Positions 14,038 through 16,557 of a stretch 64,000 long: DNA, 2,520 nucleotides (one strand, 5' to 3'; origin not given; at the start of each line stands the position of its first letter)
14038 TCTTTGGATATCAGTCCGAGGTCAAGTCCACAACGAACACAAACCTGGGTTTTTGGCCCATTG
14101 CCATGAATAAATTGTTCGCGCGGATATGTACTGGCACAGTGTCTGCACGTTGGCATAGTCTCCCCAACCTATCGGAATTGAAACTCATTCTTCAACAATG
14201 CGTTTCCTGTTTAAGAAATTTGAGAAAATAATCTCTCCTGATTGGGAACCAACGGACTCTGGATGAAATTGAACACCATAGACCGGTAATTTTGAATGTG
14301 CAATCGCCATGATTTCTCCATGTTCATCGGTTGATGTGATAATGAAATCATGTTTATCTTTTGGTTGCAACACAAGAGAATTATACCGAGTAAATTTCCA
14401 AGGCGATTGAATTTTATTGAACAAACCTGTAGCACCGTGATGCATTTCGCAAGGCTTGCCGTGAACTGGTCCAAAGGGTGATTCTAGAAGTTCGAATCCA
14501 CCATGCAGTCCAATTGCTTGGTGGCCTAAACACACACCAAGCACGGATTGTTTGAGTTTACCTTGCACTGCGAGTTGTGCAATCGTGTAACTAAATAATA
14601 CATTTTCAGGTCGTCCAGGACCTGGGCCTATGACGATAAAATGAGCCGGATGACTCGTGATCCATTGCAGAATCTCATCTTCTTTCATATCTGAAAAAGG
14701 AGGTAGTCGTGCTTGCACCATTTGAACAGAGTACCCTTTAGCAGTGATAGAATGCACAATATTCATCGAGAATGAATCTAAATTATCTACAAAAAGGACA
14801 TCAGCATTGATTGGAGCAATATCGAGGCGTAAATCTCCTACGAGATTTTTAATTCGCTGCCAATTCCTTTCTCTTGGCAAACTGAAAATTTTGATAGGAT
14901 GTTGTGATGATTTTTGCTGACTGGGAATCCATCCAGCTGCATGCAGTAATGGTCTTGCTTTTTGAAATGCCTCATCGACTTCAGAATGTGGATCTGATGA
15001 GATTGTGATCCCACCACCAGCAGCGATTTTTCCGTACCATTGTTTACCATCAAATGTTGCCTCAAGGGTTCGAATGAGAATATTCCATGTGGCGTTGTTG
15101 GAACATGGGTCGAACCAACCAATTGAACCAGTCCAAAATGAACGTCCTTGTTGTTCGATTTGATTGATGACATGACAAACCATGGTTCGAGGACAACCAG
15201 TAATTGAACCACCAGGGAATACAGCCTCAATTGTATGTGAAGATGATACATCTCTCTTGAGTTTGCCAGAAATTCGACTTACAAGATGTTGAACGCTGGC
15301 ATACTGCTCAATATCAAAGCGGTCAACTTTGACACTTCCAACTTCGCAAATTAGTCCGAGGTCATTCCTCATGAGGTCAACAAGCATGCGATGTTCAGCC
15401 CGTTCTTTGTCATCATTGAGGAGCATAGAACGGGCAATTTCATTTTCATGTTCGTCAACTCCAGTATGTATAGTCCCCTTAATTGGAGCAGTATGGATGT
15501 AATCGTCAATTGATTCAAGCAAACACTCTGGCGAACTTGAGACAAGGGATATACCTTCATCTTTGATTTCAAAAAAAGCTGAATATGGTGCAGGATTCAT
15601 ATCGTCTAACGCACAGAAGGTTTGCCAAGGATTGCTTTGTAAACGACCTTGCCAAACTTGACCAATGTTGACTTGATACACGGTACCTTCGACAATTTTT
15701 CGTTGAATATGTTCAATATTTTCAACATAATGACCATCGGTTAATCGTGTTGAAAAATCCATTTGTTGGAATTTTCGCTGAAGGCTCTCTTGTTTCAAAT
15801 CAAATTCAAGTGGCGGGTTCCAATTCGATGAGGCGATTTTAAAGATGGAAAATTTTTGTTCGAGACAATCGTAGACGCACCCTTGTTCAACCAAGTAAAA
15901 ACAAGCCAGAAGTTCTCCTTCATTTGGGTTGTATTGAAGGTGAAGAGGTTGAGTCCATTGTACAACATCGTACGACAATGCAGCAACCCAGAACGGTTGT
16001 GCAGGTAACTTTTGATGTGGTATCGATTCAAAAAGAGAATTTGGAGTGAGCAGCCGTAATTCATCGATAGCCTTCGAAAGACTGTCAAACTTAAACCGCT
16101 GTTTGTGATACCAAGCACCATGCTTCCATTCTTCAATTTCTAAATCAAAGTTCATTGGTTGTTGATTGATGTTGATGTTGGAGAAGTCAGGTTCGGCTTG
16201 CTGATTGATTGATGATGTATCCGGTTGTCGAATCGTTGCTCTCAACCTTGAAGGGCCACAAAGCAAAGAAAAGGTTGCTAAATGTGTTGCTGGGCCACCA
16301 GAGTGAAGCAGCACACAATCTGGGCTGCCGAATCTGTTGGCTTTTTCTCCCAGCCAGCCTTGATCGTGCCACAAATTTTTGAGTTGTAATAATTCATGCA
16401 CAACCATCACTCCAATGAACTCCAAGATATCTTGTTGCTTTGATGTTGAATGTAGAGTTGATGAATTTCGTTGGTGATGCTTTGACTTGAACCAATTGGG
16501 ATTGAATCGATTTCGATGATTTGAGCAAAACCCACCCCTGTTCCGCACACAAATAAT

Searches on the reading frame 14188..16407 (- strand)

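Call 71: search_protein_families(library=pfam, proteins=[window:14188-16407:-], max_evalue=0.001)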
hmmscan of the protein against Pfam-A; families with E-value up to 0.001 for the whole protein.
window:14188-16407:- (740 aa): 2 families
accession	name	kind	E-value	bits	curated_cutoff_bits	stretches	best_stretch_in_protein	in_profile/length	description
PF00425.24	Chorismate_bind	-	8.9e-73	245.4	27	1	226-483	4-257/257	chorismate binding enzyme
PF00117.34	GATase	-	2.6e-33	115.7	22.8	1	539-732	2-187/190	Glutamine amidotransferase class-I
